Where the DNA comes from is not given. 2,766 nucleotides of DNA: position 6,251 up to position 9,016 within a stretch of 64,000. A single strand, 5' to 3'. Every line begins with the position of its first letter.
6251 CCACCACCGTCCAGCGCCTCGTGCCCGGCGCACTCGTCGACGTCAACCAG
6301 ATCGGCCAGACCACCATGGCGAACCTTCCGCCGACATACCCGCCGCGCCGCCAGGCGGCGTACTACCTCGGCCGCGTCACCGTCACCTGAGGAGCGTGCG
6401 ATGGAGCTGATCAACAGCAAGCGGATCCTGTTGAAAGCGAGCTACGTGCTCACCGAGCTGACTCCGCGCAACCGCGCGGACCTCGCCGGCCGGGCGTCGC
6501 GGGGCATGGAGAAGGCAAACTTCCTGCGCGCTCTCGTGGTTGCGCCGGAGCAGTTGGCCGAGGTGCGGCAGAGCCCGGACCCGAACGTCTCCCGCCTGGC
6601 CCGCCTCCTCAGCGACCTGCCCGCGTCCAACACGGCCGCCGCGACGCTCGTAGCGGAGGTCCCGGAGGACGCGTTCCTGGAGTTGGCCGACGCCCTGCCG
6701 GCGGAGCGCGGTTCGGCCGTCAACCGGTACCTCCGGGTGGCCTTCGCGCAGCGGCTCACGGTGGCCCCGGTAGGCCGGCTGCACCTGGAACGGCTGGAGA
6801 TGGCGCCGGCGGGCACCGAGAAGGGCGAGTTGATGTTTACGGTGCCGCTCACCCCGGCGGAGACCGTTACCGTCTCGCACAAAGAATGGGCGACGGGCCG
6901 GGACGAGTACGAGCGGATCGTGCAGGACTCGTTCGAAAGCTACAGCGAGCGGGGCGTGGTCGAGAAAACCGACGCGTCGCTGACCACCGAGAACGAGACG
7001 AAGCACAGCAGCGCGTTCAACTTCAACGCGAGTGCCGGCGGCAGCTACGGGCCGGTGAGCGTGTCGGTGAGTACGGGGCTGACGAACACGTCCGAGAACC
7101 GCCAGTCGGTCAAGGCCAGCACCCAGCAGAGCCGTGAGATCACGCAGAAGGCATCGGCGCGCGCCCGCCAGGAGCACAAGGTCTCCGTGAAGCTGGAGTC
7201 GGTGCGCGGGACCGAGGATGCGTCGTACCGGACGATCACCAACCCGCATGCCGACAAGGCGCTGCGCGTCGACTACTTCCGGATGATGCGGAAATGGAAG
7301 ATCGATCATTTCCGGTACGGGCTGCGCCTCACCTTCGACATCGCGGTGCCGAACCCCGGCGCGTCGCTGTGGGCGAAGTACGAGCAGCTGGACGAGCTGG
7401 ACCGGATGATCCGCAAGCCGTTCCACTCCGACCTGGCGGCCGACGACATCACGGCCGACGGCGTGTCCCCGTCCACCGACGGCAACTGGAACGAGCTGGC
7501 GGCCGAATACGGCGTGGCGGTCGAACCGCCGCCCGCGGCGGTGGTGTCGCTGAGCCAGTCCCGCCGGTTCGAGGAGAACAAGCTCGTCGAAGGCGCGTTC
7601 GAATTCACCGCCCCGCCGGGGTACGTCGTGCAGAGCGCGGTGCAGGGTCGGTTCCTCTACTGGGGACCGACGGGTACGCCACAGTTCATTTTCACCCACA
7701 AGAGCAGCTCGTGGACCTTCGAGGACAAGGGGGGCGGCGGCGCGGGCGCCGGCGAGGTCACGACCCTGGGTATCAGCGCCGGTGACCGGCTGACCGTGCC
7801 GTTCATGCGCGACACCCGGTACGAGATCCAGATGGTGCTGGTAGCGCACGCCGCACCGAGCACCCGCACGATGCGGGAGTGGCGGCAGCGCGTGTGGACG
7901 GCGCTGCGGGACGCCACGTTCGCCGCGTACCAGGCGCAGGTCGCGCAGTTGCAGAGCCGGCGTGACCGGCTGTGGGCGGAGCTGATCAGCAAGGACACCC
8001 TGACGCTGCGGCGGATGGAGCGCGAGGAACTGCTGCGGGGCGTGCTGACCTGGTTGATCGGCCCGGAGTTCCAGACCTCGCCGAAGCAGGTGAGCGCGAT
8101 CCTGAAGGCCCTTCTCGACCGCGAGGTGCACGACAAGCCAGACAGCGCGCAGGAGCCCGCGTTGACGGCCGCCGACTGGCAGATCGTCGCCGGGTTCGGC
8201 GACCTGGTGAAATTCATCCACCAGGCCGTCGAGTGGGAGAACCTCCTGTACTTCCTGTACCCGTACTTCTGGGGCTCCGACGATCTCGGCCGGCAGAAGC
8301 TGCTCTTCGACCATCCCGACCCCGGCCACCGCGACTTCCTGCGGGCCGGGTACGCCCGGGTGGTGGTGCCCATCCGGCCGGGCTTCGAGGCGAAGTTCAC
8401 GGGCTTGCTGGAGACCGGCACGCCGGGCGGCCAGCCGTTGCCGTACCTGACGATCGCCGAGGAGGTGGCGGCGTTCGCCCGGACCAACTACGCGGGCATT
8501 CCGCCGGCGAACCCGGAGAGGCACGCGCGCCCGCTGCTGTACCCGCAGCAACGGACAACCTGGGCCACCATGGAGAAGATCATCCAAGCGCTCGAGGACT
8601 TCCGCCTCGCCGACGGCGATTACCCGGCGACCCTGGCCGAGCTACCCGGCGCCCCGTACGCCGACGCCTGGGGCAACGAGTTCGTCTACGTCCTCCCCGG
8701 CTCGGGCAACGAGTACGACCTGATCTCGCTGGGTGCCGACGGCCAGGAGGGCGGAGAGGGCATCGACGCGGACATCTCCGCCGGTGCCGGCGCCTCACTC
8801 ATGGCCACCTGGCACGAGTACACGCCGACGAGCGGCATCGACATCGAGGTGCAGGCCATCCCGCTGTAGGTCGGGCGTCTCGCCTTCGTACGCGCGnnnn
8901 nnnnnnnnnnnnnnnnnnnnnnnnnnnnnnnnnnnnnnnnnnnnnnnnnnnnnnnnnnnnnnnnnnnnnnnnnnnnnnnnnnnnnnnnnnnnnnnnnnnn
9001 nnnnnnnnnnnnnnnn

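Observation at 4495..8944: Uncharacterised two-gene cassette between narG and a decapitated protease gene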

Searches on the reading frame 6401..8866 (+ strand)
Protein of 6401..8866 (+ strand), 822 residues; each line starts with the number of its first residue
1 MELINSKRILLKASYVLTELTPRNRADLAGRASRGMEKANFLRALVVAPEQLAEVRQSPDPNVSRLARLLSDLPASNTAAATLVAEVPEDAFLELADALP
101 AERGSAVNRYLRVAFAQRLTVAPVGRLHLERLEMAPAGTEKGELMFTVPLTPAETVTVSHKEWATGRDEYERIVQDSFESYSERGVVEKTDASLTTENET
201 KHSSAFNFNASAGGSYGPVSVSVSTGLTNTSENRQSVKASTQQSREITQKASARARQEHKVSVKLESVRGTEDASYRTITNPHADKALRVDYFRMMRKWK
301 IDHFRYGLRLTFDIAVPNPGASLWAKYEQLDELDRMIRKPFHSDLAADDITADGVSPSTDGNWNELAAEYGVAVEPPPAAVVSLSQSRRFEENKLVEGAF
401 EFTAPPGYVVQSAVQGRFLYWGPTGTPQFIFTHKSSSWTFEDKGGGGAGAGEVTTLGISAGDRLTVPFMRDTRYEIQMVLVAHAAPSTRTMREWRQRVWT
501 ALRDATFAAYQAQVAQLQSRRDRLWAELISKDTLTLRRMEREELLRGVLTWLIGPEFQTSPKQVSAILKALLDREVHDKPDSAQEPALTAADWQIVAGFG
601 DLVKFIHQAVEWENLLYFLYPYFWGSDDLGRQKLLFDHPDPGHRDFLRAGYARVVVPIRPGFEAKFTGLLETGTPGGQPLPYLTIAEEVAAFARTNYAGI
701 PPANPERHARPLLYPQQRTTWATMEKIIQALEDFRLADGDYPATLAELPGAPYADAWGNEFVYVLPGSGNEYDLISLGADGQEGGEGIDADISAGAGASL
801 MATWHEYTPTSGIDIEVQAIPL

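Call 7: search_protein_families(library=pfam, proteins=[window:6401-8866:+], max_evalue=1)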
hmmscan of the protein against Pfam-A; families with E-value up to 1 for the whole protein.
window:6401-8866:+ (822 aa): 3 families
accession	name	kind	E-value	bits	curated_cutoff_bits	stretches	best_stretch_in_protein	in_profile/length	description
PF08334.16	T2SSG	-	2.8e-14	53.5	21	1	718-793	12-106/108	Type II secretion system (T2SS), protein G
PF20567.3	DUF6776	-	0.15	12.5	27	1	239-311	6-79/149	Family of unknown function (DUF6776)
PF18460.6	HetR_C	-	0.29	11.5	27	0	291-343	15-64/79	Heterocyst differentiation regulator C-terminal Hood domain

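Call 8: search_protein_families(library=ncbifam, proteins=[window:6401-8866:+], max_evalue=1)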
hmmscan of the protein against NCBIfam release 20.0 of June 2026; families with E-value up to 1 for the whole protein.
window:6401-8866:+ (822 aa): 1 family
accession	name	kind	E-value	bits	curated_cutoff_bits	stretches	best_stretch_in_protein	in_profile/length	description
TIGR01710.1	typeII_sec_gspG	equivalog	3.9e-12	46.3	88.85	1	754-794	92-132/134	type II secretion system major pseudopilin GspG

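Call 9: search_protein_families(library=padloc, proteins=[window:6401-8866:+], max_evalue=1)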
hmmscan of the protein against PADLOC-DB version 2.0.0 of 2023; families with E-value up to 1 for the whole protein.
window:6401-8866:+ (822 aa): 0 families

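Call 10: find_homologous_proteins(query=window:6401-8866:+)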
Query window:6401-8866:+ (822 aa): 108 proteins with E <= 0.001 among 8000 candidates.
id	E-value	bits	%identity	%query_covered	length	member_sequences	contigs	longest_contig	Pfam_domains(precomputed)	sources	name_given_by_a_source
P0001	0.0e+0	1850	100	100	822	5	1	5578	PF08334.17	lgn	-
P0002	0.0e+0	1463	77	100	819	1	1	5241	PF08334.17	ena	-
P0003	0.0e+0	1212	66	100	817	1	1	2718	PF08334.17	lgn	-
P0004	0.0e+0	1201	65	100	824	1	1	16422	PF08334.17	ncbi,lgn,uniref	ncbi:type II secretion system protein GspG [Terrabacter sp. 2TAF16]|uniref:type II secretion system 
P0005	0.0e+0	1200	65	100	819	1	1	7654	PF08334.17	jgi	jgi:hypothetical protein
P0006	0.0e+0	1183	64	100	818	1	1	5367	PF08334.17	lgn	-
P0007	0.0e+0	1126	61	100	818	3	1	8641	PF08334.17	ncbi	-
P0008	0.0e+0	1117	61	100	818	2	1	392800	PF08334.17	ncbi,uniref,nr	ncbi:type II secretion system protein GspG [Micromonospora sp. RP3T]|uniref:type II secretion system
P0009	0.0e+0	1093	60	100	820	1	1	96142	PF08334.17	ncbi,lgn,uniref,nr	ncbi:type II secretion system protein GspG [Micromonospora avicenniae]|uniref:Type II secretion syst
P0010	0.0e+0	1043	57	100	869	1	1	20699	PF08334.17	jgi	jgi:hypothetical protein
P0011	1.7e-282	957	55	100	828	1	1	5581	PF08334.17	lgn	-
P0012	1.2e-281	955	54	100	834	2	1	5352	PF08334.17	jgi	jgi:hypothetical protein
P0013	7.3e-279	945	54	100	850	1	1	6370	PF08334.17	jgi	jgi:Type II secretion system (T2SS), protein G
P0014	6.6e-278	942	53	100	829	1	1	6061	PF08334.17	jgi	jgi:hypothetical protein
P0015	1.5e-275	934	53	100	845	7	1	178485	PF08334.17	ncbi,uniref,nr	ncbi:type II secretion system protein GspG [Bacillus wiedmannii]|uniref:type II secretion system pro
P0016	2.5e-274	930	53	100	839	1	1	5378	PF08334.17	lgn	-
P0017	3.4e-273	927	52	99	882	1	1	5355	PF08334.17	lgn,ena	-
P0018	7.4e-273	925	53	99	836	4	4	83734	PF08334.17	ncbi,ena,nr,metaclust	ncbi:MAG: hypothetical protein ABS58_14010 [Mesorhizobium sp. SCN 65-20]|nr:MAG: hypothetical protei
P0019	9.2e-272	922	52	100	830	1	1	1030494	PF08334.17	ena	-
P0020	2.0e-271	921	51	100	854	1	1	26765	PF08334.17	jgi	jgi:hypothetical protein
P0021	2.1e-269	914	52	100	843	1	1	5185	PF08334.17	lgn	-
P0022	4.0e-269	913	51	100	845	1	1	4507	PF08334.17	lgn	-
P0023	1.8e-268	911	51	100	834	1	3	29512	PF08334.17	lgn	-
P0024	4.6e-267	906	51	100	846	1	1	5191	PF08334.17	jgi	jgi:hypothetical protein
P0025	2.4e-266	904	53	99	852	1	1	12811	PF08334.17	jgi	jgi:hypothetical protein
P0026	2.8e-266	904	51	100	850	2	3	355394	PF08334.17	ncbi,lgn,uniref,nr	ncbi:type II secretion system protein GspG [Nonomuraea sp. ATR24]|uniref:type II secretion system pr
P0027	3.7e-266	903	51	100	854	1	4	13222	PF08334.17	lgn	-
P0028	2.1e-265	901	51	100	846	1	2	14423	PF08334.17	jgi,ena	-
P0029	3.9e-264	897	52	100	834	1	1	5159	PF08334.17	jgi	jgi:type II secretory pathway pseudopilin PulG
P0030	1.3e-263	895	52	100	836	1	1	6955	PF08334.17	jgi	jgi:hypothetical protein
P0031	2.3e-263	894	51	100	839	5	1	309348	PF08334.17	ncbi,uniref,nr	ncbi:type II secretion system protein GspG [Catellatospora sichuanensis]|uniref:type II secretion sy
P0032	1.4e-262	891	52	100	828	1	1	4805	PF08334.17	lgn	-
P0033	1.9e-261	888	50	100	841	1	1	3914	PF08334.17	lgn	-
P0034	8.3e-261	886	50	100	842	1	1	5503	PF08334.17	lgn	-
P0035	1.4e-260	885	50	100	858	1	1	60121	PF08334.17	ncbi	ncbi:MAG: type II secretion system protein GspG [Bacillota bacterium]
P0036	3.4e-259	880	51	100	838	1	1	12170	PF08334.17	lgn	-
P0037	8.5e-258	876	50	100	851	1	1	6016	PF08334.17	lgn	-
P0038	5.6e-254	863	50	100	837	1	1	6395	PF08334.17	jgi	jgi:hypothetical protein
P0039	1.2e-252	859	49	100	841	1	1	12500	PF08334.17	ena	-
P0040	2.1e-251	854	49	100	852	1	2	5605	PF08334.17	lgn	-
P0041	7.8e-251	853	49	100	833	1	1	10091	PF08334.17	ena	-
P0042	2.7e-249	847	49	100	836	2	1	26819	PF08334.17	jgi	jgi:hypothetical protein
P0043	7.4e-249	846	51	96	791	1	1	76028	PF08334.17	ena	-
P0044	5.9e-247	840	48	100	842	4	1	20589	PF08334.17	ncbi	ncbi:Type II secretion system protein G precursor [compost metagenome]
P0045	2.1e-245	835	49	100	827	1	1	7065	PF08334.17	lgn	-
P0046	5.4e-243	827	48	100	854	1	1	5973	PF08334.17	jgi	jgi:hypothetical protein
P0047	1.4e-242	825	49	99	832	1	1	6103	PF08334.17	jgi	-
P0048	7.3e-242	823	48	100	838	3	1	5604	PF08334.17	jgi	-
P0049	8.0e-242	823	49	99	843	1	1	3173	PF08334.17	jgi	jgi:hypothetical protein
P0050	1.4e-240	819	48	100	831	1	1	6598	PF08334.17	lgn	-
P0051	5.8e-240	817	47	100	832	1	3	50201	PF08334.17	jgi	jgi:hypothetical protein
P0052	6.6e-239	813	50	100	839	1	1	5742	PF08334.17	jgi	-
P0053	8.5e-239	813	46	100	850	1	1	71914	PF08334.17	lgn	-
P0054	1.6e-237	809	49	100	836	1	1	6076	PF08334.17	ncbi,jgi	jgi:hypothetical protein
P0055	3.2e-235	801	46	100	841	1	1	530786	PF08334.17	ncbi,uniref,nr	ncbi:type II secretion system protein GspG [Cohnella mopanensis]|uniref:type II secretion system pro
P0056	1.1e-234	799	48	100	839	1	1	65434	PF08334.17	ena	-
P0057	4.9e-233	794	49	100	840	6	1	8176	PF08334.17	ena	-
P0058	6.5e-233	793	47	99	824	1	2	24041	PF08334.17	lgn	-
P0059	1.7e-232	792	47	100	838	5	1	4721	PF08334.17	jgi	jgi:hypothetical protein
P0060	1.6e-231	789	47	100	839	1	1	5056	PF08334.17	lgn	-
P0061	9.5e-230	783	46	100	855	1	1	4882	PF08334.17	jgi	jgi:Type II secretion system (T2SS), protein G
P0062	2.2e-229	782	47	100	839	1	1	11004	PF08334.17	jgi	jgi:hypothetical protein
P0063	2.7e-228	778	45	99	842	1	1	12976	PF08334.17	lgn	-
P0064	2.3e-226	772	46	100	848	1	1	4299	PF08334.17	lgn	-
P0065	3.2e-226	771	47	100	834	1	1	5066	PF08334.17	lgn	-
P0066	3.6e-226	771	47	99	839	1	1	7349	PF08334.17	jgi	jgi:hypothetical protein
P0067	1.0e-221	756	45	99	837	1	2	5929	PF08334.17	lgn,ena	-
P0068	3.4e-221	755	46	100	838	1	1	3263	PF08334.17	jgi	-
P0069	4.1e-220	751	45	100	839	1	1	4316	PF08334.17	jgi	jgi:hypothetical protein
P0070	6.5e-220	750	45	99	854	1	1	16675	PF08334.17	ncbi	-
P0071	1.4e-219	749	45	100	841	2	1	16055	PF08334.17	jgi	jgi:hypothetical protein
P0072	1.7e-219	749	44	100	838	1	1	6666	PF08334.17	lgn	-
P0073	2.4e-219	748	45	100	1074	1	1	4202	PF08334.17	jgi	jgi:hypothetical protein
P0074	2.4e-219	748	46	100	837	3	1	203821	PF08334.17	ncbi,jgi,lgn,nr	ncbi:MAG: hypothetical protein JWR57_844 [Mycetocola sp.]|jgi:hypothetical protein|nr:hypothetical p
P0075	2.7e-219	748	46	96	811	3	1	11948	PF08334.17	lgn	-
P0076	1.1e-218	746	46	99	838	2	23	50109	PF08334.17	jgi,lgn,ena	-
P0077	2.2e-218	745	46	99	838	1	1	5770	PF08334.17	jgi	jgi:hypothetical protein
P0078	3.3e-218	745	45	99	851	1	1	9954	PF08334.17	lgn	-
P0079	6.7e-218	744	46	100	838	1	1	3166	PF08334.17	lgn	-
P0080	1.1e-217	743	44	100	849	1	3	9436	PF08334.17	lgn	-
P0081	2.4e-216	739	45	99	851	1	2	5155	PF08334.17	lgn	-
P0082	8.6e-216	737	44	99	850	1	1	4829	PF08334.17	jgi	jgi:hypothetical protein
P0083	3.4e-215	735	44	100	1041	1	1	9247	PF08334.17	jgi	-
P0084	6.4e-215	734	45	100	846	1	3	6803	PF08334.17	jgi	jgi:hypothetical protein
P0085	3.0e-213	728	44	99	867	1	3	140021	PF08334.17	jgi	jgi:hypothetical protein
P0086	8.2e-212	724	44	100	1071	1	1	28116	PF08334.17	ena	-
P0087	3.2e-211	722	44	99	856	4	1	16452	PF08334.17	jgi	jgi:hypothetical protein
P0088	1.0e-209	717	43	99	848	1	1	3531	PF08334.17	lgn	-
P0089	1.2e-206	707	43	100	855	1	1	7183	PF08334.17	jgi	jgi:hypothetical protein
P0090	6.4e-204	697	43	100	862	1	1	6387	PF08334.17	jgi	jgi:Type II secretion system (T2SS), protein G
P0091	3.2e-202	692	43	100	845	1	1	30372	PF08334.17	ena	-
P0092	1.6e-199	683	42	99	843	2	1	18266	PF08334.17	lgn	-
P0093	8.7e-199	680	43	100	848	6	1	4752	PF08334.17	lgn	-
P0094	9.3e-187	641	40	100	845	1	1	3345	PF08334.17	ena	-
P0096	3.9e-166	572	48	73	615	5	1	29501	PF08334.17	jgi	jgi:hypothetical protein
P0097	4.1e-156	539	41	87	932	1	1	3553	PF08334.17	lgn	-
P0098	4.6e-156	539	41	76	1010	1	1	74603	PF08334.17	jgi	jgi:hypothetical protein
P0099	4.0e-138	480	36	85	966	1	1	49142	PF08334.17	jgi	jgi:Type II secretion system (T2SS), protein G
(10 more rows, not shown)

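Call 13: find_encoding_contigs(protein=P0015, flank=8000, max_places=2)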
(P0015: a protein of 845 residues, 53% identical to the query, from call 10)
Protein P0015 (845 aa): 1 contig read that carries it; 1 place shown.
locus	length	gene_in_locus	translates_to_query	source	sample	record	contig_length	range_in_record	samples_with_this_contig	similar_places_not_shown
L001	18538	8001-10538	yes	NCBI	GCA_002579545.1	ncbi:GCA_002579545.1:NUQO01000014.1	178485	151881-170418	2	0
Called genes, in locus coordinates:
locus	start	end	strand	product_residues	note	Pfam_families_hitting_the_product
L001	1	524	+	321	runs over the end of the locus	-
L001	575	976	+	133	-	-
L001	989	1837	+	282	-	PF00899:ThiF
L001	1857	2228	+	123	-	-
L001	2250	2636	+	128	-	PF01909:NTP_transf_2, PF18765:Polbeta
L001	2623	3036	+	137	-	PF05168:HEPN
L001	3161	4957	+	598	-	PF01507:PAPS_reduct (faint)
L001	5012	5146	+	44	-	-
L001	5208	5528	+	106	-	-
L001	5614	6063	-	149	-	-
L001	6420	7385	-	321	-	PF02899:Phage_int_SAM_1, PF13495:Phage_int_SAM_4 (weak), PF00589:Phage_integrase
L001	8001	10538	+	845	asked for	PF08334:T2SSG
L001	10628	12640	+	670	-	-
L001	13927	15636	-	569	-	-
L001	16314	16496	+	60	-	-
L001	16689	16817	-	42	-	-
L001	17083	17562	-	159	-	PF02517:Rce1-like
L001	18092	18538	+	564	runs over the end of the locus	PF01381:HTH_3 (faint)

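Call 14: find_encoding_contigs(protein=P0018, flank=8000, max_places=2)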
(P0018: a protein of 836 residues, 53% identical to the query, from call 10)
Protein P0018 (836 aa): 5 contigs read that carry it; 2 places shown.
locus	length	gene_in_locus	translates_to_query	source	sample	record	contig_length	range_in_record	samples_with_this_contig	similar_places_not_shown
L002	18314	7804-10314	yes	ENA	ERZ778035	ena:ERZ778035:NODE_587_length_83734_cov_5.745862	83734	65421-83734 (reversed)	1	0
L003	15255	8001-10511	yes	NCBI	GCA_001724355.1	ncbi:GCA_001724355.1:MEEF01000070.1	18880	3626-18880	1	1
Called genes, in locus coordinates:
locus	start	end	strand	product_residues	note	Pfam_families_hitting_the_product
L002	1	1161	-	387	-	?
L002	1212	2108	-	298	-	PF13580:SIS_2 (weak), PF22645:GKRP_SIS_N, PF01380:SIS, PF20741:GKRP-like_C (weak)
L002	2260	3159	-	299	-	PF01869:BcrAD_BadFG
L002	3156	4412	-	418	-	PF00275:EPSP_synthase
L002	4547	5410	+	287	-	PF01418:HTH_6, PF01380:SIS, PF13580:SIS_2 (weak)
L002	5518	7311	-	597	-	PF00270:DEAD, PF00271:Helicase_C, PF16124:RecQ_Zn_bind, PF09382:RQC, PF00570:HRDC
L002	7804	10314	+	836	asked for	PF08334:T2SSG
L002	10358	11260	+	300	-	-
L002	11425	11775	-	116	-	-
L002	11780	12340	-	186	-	-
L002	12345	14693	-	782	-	PF02743:dCache_1, PF00672:HAMP, PF07228:SpoIIE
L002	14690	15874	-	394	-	PF01209:Ubie_methyltran, PF13489:Methyltransf_23, PF05175:MTS (weak), PF13847:Methyltransf_31, PF08241:Methyltransf_11, PF08242:Methyltransf_12, PF13649:Methyltransf_25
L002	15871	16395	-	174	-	-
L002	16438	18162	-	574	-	PF00990:GGDEF, PF00563:EAL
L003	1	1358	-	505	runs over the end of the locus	PF00496:SBP_bac_5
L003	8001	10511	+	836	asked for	PF08334:T2SSG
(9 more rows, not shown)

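Call 15: find_encoding_contigs(protein=P0055, flank=8000, max_places=2)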
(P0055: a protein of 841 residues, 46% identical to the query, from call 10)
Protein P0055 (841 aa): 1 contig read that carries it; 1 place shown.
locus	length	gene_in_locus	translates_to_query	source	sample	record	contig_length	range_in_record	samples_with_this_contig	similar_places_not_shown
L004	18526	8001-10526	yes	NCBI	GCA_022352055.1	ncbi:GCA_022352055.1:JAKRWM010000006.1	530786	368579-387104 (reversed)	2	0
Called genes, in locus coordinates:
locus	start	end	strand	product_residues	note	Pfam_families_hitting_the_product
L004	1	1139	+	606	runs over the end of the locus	PF16927:HisKA_7TM, PF00512:HisKA (weak), PF02518:HATPase_c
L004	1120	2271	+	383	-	PF00072:Response_reg, PF00486:Trans_reg_C (weak), PF03704:BTAD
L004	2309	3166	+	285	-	PF01073:3Beta_HSD, PF01370:Epimerase, PF04321:RmlD_sub_bind, PF05368:NmrA, PF13460:NAD_binding_10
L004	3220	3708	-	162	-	PF09851:SHOCT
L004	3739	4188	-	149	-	PF09851:SHOCT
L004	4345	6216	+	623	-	PF08541:ACP_syn_III_C, PF14518:Haem_oxygenas_2 (weak)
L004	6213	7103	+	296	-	PF22523:DUF6999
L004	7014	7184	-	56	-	-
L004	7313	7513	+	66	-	PF00313:CSD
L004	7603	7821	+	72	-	PF14169:YdjO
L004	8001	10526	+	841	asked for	PF08334:T2SSG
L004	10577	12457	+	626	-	-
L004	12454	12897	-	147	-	PF10027:DUF2269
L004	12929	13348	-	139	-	PF14087:DUF4267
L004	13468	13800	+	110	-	PF01638:HxlR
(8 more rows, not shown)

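Call 27: search_solved_structures(query=A2, max_evalue=1)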
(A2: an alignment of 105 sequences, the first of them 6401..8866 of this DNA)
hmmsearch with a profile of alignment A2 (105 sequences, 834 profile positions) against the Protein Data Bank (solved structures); distinct sequences matched with E-value up to 1: 8.
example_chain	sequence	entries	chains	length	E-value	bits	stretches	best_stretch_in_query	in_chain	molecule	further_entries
2kep_A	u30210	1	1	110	8.3e-12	47.6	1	732-804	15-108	General secretion pathway protein G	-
3gn9_A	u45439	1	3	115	8.7e-10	40.9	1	725-804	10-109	Type II secretory pathway, pseudopilin EpsG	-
3fu1_A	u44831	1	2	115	2.3e-09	39.5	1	725-804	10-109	General secretion pathway protein G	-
4lw9_A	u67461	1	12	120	2.7e-09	39.3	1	725-804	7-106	Type II secretion system protein G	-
3g20_A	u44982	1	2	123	0.0053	18.5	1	738-796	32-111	Type II secretion protein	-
29jd_A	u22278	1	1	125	0.0057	18.4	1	733-803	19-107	Type II secretion system core protein G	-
1t92_A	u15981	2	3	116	0.013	17.2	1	739-800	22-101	General secretion pathway protein G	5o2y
5wda_A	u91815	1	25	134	0.036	15.7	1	739-796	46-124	General secretion pathway protein G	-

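Call 29: search_protein_families(library=pfam, proteins=[L002:10358-11257:+, L001:10628-12637:+], max_evalue=0.1)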
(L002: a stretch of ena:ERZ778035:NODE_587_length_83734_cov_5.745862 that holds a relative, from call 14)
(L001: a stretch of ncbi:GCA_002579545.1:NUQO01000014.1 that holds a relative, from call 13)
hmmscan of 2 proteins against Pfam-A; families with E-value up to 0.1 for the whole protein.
L002:10358-11257:+ (300 aa): 3 families
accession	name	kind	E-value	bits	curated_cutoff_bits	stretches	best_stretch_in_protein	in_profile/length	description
PF03734.19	YkuD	-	0.00093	20.2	23.4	1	142-256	25-130/146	L,D-transpeptidase catalytic domain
PF13629.12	T2SS-T3SS_pil_N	-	0.0063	16.6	23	1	65-90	38-63/72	Pilus formation protein N terminal region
PF10908.13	Tlde1_dom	-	0.088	13.7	30.1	0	147-265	17-109/120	Tlde1 domain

L001:10628-12637:+ (670 aa): 0 families

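Call 30: find_encoding_contigs(protein=P0008, flank=8000, max_places=2)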
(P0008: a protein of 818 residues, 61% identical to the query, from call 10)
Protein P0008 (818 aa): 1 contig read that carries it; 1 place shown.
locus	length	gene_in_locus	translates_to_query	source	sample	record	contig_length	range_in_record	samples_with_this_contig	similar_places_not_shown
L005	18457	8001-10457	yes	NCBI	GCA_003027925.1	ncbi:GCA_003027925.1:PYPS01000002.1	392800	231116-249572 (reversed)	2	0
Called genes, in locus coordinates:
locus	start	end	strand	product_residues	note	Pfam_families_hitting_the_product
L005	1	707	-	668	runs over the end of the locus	PF08447:PAS_3, PF00990:GGDEF, PF00563:EAL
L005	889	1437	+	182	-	PF27105:Rv1265_N, PF27540:Mb1296_C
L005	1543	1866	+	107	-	-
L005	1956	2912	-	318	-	PF03741:TerC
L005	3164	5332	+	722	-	PF03704:BTAD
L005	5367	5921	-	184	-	PF01551:Peptidase_M23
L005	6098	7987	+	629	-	-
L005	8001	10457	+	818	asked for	PF08334:T2SSG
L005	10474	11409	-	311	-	PF01471:PG_binding_1, PF09374:PG_binding_3 (faint), PF01471:PG_binding_1, PF01551:Peptidase_M23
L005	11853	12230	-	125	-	PF02148:zf-UBP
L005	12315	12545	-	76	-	PF06902:Fer4_19, PF13459:Fer4_15, PF13370:Fer4_13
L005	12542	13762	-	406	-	PF00067:p450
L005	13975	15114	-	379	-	PF07745:Glyco_hydro_53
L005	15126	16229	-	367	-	PF00041:fn3, PF00553:CBM_2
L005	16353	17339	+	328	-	PF01370:Epimerase, PF08338:DUF1731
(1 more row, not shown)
